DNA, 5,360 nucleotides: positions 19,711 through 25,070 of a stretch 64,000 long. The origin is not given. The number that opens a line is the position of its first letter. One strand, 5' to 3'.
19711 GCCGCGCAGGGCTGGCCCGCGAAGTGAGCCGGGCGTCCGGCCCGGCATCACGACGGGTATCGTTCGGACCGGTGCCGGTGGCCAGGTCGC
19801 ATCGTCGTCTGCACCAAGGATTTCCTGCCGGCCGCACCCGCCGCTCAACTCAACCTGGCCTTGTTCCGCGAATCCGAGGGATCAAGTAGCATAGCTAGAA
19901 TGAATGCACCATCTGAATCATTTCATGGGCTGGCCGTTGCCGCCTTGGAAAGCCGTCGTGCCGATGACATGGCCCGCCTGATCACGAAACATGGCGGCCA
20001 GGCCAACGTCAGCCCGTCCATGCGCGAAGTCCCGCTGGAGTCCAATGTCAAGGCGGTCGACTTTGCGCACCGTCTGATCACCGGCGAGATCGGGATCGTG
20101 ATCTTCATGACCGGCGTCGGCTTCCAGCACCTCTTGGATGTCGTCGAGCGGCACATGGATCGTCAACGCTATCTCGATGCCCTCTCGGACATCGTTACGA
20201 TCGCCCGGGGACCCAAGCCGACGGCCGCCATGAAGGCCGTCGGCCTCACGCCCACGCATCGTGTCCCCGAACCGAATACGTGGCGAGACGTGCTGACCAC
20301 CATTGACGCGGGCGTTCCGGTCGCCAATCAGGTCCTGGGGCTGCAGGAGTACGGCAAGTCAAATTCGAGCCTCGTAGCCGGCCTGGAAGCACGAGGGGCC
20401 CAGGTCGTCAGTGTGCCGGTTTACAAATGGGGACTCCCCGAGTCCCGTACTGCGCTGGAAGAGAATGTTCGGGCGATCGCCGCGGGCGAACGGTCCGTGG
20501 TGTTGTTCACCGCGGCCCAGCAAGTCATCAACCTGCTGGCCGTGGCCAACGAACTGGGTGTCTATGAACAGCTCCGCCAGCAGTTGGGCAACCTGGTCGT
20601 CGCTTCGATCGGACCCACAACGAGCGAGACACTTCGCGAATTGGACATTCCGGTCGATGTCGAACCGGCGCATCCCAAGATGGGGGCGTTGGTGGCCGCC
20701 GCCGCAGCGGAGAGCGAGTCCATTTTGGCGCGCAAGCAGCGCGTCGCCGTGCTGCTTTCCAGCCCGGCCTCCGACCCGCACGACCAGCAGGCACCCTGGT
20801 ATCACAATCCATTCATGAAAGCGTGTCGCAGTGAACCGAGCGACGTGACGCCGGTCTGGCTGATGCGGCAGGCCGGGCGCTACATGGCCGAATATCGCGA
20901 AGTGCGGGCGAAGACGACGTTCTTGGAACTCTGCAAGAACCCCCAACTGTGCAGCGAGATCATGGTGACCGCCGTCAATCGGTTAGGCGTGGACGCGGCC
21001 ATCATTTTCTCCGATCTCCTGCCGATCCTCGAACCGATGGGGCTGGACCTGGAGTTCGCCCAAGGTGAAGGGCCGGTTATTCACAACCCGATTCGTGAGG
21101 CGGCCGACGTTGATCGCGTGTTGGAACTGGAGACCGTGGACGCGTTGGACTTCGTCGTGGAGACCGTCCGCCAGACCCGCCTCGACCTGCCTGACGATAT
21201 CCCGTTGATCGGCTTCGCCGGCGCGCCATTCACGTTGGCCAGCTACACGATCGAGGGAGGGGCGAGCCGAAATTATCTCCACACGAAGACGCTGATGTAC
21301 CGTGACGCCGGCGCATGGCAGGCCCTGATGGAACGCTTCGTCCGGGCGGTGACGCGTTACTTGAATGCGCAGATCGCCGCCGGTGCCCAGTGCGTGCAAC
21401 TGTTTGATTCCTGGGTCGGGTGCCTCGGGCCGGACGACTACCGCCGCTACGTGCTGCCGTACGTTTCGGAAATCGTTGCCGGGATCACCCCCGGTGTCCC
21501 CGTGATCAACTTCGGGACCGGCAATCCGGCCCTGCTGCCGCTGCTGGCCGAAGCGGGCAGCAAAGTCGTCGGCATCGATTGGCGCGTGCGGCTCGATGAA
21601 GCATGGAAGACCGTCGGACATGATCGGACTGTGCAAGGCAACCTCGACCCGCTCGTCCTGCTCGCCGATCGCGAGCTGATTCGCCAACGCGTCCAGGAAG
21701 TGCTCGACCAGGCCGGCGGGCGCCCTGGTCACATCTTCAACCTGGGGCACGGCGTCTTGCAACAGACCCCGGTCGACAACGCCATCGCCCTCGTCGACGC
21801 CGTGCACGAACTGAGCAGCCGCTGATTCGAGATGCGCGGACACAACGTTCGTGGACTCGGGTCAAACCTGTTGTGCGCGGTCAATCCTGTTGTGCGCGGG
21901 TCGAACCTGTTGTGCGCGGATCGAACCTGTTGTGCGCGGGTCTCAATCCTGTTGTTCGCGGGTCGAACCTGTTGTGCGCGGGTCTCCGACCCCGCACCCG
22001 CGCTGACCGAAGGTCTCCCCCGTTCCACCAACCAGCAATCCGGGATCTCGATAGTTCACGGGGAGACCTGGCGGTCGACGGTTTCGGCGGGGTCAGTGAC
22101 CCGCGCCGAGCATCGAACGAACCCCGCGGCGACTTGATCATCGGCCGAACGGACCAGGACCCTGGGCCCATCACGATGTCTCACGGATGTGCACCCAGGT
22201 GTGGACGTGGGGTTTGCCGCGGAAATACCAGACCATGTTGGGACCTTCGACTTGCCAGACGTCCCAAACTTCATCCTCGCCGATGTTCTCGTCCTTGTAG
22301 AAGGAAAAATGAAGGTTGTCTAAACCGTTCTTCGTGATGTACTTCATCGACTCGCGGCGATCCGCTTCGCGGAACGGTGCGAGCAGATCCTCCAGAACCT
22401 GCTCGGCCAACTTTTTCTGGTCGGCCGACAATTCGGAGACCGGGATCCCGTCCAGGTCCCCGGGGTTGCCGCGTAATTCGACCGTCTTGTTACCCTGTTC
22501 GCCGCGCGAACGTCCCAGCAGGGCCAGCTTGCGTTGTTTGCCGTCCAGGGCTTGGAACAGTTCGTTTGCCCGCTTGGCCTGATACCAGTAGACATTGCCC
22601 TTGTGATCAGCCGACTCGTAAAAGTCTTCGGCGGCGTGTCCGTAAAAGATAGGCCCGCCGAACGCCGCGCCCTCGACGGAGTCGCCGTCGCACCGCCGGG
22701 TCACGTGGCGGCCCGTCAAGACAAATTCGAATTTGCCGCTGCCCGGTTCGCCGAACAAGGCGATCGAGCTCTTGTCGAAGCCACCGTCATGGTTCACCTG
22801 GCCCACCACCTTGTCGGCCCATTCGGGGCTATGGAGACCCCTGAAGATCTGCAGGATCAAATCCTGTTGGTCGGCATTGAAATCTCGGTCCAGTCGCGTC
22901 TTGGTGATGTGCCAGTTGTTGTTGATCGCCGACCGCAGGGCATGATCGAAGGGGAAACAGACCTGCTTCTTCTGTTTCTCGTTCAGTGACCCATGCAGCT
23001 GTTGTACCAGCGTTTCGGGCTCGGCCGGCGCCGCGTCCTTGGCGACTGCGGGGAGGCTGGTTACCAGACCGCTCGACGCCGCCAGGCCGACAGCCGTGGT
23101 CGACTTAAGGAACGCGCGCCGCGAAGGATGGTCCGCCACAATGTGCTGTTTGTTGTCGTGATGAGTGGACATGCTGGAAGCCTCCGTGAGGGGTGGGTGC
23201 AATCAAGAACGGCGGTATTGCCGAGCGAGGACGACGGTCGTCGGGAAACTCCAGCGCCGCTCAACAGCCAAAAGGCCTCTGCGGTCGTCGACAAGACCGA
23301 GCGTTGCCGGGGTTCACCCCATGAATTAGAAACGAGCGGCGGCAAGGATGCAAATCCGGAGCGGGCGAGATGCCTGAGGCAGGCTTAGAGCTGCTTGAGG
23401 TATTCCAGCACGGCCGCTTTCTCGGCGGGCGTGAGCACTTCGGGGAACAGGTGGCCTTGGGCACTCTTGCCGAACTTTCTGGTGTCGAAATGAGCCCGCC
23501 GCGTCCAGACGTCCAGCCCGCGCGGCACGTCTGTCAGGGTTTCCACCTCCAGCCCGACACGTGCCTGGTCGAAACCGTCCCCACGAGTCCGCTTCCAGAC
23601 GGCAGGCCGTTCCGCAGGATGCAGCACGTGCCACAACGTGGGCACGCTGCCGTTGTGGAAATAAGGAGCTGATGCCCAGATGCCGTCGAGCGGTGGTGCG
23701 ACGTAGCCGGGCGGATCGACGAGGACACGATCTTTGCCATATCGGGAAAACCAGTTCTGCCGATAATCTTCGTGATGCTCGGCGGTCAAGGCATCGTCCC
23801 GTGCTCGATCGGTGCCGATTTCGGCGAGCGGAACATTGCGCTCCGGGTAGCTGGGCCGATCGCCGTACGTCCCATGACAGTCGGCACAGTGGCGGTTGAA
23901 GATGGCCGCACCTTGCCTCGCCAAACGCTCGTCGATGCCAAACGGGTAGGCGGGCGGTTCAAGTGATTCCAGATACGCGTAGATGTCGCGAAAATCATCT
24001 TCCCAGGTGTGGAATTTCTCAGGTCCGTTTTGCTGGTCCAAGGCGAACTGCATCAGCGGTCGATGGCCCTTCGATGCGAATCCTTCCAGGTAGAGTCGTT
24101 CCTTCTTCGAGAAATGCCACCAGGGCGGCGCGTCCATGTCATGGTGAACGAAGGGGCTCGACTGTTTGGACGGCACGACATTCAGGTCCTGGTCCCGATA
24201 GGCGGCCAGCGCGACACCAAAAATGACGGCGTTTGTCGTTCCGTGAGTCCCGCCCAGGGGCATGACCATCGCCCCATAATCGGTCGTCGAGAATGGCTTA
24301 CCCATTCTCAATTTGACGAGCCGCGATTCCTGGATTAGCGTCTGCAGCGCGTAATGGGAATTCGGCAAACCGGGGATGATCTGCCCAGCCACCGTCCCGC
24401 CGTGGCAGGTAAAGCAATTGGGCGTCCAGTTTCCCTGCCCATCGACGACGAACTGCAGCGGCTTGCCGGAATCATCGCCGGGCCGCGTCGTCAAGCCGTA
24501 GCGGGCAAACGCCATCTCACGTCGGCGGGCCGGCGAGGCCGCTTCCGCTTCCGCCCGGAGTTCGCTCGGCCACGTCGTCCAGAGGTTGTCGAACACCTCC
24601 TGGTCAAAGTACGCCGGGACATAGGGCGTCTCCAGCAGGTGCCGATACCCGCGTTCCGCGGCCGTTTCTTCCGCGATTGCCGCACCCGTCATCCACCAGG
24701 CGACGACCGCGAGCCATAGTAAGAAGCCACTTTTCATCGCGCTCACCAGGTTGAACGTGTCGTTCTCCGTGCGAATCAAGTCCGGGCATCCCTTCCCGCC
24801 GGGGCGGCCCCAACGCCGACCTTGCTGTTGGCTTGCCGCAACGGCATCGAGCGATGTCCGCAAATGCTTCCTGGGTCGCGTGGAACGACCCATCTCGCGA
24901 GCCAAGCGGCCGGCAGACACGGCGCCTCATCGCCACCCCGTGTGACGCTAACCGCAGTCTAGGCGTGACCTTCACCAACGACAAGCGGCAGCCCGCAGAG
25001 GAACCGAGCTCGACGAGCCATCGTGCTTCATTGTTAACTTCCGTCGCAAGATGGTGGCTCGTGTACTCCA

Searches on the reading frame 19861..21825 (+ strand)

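Call 21: search_protein_families(library=pfam, proteins=[window:19861-21825:+], max_evalue=0.00001)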
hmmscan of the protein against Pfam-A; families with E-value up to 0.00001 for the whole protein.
window:19861-21825:+ (654 aa): 2 families
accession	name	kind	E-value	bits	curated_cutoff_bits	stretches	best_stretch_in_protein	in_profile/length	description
PF01208.23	URO-D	-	2e-125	418.8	23.9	1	317-650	5-345/346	Uroporphyrinogen decarboxylase (URO-D)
PF02602.20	HEM4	-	3e-38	131.7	27.5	1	35-279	1-231/231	Uroporphyrinogen-III synthase HemD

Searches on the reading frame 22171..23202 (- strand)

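Call 21: search_protein_families(library=pfam, proteins=[window:22171-23202:-], max_evalue=0.00001)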
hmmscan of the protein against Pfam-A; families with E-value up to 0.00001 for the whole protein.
window:22171-23202:- (343 aa): 1 family
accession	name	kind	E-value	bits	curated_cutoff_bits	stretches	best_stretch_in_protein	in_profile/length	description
PF12006.13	DUF3500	-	3e-20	73.4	27.2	1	65-336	11-287/297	Protein of unknown function (DUF3500)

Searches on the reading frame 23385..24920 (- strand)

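Call 21: search_protein_families(library=pfam, proteins=[window:23385-24920:-], max_evalue=0.00001)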
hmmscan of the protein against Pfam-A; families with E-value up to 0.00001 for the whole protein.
window:23385-24920:- (511 aa): 3 families
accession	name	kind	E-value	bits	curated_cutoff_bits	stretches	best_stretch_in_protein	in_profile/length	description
PF21419.2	RoxA-like_Cyt-c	-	4.8e-24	84.1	26.7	1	405-443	1-39/39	RoxA-like, cytochrome c-like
PF00034.26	Cytochrom_C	-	1.5e-09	39.5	21.3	0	335-371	2-36/90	Cytochrome c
PF13442.11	Cytochrome_CBB3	-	4.6e-09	36.9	27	0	334-363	3-32/68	Cytochrome C oxidase, cbb3-type, subunit III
